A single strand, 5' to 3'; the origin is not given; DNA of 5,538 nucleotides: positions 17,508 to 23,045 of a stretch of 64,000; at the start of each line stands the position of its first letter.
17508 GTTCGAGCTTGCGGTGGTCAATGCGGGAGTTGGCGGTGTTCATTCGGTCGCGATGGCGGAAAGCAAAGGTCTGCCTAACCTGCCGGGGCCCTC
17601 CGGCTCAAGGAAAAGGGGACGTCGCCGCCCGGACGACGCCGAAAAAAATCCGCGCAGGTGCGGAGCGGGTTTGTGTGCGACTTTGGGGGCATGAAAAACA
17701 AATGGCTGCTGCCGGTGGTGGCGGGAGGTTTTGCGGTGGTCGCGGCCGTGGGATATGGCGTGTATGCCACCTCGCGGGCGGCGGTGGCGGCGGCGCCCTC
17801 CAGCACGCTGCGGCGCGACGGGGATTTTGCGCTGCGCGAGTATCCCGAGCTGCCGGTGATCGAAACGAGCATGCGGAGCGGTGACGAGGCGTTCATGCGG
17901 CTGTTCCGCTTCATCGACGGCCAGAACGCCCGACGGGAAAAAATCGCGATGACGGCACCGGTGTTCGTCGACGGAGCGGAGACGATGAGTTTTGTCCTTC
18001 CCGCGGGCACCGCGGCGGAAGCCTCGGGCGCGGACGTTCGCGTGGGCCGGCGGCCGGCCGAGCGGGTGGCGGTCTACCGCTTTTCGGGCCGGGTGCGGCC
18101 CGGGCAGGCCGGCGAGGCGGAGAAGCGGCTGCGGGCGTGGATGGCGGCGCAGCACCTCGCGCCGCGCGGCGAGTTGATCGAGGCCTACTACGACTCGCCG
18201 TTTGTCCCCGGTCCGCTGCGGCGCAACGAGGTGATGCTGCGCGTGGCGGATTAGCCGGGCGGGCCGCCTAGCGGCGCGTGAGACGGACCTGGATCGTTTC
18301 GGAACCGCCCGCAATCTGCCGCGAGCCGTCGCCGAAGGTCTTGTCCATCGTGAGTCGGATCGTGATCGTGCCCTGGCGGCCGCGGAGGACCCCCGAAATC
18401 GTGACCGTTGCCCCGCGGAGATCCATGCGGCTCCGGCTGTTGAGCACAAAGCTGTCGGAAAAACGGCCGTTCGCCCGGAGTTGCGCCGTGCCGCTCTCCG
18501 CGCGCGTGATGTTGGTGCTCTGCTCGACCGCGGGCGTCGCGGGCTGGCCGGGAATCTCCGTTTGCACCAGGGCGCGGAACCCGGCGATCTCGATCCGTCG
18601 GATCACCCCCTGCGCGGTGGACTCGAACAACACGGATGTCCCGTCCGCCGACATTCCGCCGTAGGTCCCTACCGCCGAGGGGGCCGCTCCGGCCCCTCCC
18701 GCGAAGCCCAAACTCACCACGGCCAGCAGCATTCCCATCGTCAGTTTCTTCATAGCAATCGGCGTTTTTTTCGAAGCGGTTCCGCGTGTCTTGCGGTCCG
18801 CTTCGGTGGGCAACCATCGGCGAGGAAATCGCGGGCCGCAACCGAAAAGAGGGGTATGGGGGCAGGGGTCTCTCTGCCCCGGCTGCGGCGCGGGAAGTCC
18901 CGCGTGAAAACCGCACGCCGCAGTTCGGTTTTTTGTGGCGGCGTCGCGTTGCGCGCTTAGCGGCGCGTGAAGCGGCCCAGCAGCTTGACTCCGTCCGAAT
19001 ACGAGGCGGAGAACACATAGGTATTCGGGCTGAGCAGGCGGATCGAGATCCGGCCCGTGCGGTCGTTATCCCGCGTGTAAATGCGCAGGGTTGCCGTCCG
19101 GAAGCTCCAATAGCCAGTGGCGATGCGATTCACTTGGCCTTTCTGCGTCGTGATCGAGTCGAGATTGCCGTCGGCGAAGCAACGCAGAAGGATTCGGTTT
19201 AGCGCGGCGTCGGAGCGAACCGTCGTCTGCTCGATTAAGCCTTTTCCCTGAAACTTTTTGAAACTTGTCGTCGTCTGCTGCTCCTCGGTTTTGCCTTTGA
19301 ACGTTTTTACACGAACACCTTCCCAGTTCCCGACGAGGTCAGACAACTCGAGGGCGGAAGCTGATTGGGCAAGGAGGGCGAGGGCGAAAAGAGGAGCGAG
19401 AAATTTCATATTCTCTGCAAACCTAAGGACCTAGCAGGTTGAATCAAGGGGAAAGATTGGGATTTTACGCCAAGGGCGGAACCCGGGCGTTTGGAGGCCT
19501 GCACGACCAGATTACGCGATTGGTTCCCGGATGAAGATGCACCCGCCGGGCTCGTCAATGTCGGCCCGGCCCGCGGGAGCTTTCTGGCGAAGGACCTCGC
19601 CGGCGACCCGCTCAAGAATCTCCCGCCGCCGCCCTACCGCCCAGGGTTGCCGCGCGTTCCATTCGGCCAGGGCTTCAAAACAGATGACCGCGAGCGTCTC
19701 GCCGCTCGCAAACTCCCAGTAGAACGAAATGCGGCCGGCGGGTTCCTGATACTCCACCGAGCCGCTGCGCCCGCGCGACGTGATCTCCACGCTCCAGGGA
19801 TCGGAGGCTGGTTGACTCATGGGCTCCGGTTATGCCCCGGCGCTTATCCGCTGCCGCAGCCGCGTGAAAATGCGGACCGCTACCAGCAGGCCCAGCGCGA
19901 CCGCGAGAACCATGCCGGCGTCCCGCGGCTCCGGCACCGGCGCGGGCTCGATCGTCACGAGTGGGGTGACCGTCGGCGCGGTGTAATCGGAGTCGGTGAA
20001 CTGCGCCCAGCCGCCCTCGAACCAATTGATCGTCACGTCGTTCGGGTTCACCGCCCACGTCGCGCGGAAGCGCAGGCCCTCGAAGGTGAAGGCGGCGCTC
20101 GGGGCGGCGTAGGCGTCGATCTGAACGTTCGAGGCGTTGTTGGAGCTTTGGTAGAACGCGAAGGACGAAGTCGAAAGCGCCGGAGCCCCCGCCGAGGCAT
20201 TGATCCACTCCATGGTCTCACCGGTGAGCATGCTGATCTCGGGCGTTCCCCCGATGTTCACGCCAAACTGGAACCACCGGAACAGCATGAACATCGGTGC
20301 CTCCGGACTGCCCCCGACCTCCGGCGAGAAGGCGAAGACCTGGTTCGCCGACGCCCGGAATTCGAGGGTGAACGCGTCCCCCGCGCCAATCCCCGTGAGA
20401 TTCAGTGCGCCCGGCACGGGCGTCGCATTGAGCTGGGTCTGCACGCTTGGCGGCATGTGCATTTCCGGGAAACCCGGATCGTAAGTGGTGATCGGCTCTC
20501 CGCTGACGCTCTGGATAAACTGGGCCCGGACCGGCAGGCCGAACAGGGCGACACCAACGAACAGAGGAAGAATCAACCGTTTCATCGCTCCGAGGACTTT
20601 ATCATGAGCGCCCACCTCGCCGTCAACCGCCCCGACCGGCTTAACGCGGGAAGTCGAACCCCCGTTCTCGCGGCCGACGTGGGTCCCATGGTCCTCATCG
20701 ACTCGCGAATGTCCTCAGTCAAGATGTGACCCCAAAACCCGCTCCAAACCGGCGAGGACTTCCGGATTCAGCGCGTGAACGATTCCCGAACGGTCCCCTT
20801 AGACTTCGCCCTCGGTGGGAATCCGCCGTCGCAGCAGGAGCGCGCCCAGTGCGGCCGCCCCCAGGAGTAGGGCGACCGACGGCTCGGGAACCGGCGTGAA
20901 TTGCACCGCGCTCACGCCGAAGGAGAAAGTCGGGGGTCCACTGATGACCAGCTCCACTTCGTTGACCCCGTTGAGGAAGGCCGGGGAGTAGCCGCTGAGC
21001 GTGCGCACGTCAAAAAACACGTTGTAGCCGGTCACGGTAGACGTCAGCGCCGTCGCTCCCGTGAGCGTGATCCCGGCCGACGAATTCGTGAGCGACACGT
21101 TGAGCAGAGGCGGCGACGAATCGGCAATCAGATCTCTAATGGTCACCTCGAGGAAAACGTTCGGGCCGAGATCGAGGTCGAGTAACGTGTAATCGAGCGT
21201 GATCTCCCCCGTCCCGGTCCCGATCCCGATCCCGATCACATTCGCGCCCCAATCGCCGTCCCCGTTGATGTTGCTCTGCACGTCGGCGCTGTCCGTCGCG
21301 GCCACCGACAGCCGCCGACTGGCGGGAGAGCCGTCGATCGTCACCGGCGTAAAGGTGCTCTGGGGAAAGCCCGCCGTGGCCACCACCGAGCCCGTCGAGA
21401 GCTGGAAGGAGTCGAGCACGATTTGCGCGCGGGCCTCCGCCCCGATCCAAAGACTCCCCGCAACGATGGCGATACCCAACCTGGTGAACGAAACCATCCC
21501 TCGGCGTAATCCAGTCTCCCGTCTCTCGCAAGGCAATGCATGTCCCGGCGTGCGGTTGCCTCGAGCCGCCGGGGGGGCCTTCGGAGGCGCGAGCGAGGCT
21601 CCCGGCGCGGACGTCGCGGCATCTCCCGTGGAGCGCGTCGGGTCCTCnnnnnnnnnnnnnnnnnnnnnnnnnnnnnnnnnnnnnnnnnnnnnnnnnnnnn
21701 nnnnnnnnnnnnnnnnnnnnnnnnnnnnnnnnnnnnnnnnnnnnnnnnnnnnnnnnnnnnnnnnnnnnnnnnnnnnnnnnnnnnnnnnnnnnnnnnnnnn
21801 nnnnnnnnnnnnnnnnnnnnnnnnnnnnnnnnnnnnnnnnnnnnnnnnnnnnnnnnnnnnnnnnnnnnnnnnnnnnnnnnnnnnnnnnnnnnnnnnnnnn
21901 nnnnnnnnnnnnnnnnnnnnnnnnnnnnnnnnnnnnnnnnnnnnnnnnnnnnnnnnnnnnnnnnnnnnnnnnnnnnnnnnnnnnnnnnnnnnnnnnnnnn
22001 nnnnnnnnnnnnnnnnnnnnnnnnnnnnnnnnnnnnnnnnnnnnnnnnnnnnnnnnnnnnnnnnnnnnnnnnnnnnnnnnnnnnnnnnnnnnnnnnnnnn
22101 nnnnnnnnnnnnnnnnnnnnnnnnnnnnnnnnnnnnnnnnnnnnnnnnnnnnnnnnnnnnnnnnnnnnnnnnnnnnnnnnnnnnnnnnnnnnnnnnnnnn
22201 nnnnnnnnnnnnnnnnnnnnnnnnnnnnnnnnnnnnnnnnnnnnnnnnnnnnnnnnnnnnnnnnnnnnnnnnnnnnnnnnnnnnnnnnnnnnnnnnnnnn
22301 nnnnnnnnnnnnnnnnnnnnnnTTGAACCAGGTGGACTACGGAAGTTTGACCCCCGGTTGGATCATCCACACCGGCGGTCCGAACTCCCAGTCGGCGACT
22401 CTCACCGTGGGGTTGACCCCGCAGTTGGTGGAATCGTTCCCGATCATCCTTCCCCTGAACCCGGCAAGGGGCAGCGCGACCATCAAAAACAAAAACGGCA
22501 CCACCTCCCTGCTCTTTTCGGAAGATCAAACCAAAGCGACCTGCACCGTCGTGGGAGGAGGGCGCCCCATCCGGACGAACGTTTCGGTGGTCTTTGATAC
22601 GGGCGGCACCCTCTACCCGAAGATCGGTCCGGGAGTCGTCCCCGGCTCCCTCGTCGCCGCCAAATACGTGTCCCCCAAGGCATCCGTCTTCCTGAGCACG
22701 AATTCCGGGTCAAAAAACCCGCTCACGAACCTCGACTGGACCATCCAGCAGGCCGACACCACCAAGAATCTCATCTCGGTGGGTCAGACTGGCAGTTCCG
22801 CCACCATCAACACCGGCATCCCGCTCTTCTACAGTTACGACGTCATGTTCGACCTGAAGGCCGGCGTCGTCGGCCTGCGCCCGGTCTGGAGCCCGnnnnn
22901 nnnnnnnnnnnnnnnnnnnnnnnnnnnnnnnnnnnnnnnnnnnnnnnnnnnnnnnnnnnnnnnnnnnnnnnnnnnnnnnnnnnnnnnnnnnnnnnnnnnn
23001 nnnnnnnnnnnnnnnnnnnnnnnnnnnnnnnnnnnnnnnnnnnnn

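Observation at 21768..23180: Secreted protein with two D-T-G motifs: candidate bacterial pepsin-like (bilobal A1-type) aspartic peptidase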

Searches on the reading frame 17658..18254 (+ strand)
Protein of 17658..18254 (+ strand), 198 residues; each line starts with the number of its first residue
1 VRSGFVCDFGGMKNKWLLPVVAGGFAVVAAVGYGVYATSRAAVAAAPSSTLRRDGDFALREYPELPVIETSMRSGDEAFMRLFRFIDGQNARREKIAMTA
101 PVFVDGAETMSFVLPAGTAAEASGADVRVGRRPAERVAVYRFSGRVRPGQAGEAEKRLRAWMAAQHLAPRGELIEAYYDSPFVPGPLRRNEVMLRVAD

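Call 24: search_protein_families(library=pfam, proteins=[window:17658-18254:+], max_evalue=0.01)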
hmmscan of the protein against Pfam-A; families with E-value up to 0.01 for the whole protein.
window:17658-18254:+ (198 aa): 1 family
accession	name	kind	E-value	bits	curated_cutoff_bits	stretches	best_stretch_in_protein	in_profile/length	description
PF04832.17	SOUL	-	1.3e-31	110.4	27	1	51-194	9-172/173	SOUL heme-binding protein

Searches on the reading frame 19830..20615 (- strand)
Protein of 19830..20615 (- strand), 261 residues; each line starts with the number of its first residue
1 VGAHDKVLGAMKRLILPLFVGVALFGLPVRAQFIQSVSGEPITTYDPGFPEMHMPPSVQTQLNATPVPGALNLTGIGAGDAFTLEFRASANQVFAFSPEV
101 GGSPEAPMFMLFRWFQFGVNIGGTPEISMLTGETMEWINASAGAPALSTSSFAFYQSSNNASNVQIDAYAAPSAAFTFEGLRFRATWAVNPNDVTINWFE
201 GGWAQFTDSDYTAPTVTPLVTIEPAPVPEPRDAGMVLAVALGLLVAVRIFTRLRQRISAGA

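Call 24: search_protein_families(library=pfam, proteins=[window:19830-20615:-], max_evalue=0.01)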
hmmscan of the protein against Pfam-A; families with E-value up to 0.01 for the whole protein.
window:19830-20615:- (261 aa): 0 families

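Call 59: search_protein_families(library=ncbifam, proteins=[window:19830-20615:-], max_evalue=0.01)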
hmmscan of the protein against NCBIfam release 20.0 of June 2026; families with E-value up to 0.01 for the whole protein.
window:19830-20615:- (261 aa): 0 families

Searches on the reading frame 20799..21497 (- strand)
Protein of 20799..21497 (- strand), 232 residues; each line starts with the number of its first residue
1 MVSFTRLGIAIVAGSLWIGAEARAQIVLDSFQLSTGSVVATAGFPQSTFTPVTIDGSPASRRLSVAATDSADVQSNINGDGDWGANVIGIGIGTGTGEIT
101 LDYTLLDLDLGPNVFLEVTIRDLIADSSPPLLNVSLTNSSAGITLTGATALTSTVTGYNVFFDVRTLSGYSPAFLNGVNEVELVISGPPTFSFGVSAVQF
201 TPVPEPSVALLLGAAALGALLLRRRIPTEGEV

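Call 24: search_protein_families(library=pfam, proteins=[window:20799-21497:-], max_evalue=0.01)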
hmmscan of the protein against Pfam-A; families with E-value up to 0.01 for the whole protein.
window:20799-21497:- (232 aa): 1 family
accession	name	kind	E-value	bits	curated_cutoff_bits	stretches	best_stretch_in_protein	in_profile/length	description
PF07589.16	PEP-CTERM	-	0.00035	21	20.7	1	202-225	1-24/24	PEP-CTERM motif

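Call 59: search_protein_families(library=ncbifam, proteins=[window:20799-21497:-], max_evalue=0.01)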
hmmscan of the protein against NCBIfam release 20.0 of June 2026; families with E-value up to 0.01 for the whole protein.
window:20799-21497:- (232 aa): 4 families
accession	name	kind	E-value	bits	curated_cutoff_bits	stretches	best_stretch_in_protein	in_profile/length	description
NF033554.9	floc_PepA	equivalog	1.1e-05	25.4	80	1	136-225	166-259/261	flocculation-associated PEP-CTERM protein PepA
TIGR02595.1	PEP_CTERM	domain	9.9e-05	22.9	16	1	203-226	1-23/24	PEP-CTERM sorting domain-containing protein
NF038126.1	PEP_CTERM_FxDxF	subfamily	0.00058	20.1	50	1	137-225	71-165/165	FxDxF family PEP-CTERM protein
NF038120.1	PEP_CTERM_QFxxD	subfamily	0.00084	19.3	80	1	193-225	183-215/215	NF038120 family PEP-CTERM protein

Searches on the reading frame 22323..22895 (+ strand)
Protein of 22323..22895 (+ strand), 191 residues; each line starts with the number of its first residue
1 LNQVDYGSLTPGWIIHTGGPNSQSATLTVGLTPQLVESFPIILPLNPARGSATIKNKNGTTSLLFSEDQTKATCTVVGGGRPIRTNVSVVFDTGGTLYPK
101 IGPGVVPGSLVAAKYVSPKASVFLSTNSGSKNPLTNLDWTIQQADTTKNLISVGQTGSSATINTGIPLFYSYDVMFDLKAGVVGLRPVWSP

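Call 52: search_solved_structures(query=A3, max_evalue=10, show_alignments=4)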
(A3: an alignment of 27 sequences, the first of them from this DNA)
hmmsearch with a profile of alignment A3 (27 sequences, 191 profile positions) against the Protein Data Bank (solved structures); distinct sequences matched with E-value up to 10: 3.
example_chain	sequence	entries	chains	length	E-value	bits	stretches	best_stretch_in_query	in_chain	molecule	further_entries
9iy9_A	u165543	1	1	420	0.0035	20.9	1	46-175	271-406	Exported protein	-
4zl4_A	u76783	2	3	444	0.98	13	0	166-188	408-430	Aspartic protease PM5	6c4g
8tyf_A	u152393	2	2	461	1.1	12.8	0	166-188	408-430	Plasmepsin V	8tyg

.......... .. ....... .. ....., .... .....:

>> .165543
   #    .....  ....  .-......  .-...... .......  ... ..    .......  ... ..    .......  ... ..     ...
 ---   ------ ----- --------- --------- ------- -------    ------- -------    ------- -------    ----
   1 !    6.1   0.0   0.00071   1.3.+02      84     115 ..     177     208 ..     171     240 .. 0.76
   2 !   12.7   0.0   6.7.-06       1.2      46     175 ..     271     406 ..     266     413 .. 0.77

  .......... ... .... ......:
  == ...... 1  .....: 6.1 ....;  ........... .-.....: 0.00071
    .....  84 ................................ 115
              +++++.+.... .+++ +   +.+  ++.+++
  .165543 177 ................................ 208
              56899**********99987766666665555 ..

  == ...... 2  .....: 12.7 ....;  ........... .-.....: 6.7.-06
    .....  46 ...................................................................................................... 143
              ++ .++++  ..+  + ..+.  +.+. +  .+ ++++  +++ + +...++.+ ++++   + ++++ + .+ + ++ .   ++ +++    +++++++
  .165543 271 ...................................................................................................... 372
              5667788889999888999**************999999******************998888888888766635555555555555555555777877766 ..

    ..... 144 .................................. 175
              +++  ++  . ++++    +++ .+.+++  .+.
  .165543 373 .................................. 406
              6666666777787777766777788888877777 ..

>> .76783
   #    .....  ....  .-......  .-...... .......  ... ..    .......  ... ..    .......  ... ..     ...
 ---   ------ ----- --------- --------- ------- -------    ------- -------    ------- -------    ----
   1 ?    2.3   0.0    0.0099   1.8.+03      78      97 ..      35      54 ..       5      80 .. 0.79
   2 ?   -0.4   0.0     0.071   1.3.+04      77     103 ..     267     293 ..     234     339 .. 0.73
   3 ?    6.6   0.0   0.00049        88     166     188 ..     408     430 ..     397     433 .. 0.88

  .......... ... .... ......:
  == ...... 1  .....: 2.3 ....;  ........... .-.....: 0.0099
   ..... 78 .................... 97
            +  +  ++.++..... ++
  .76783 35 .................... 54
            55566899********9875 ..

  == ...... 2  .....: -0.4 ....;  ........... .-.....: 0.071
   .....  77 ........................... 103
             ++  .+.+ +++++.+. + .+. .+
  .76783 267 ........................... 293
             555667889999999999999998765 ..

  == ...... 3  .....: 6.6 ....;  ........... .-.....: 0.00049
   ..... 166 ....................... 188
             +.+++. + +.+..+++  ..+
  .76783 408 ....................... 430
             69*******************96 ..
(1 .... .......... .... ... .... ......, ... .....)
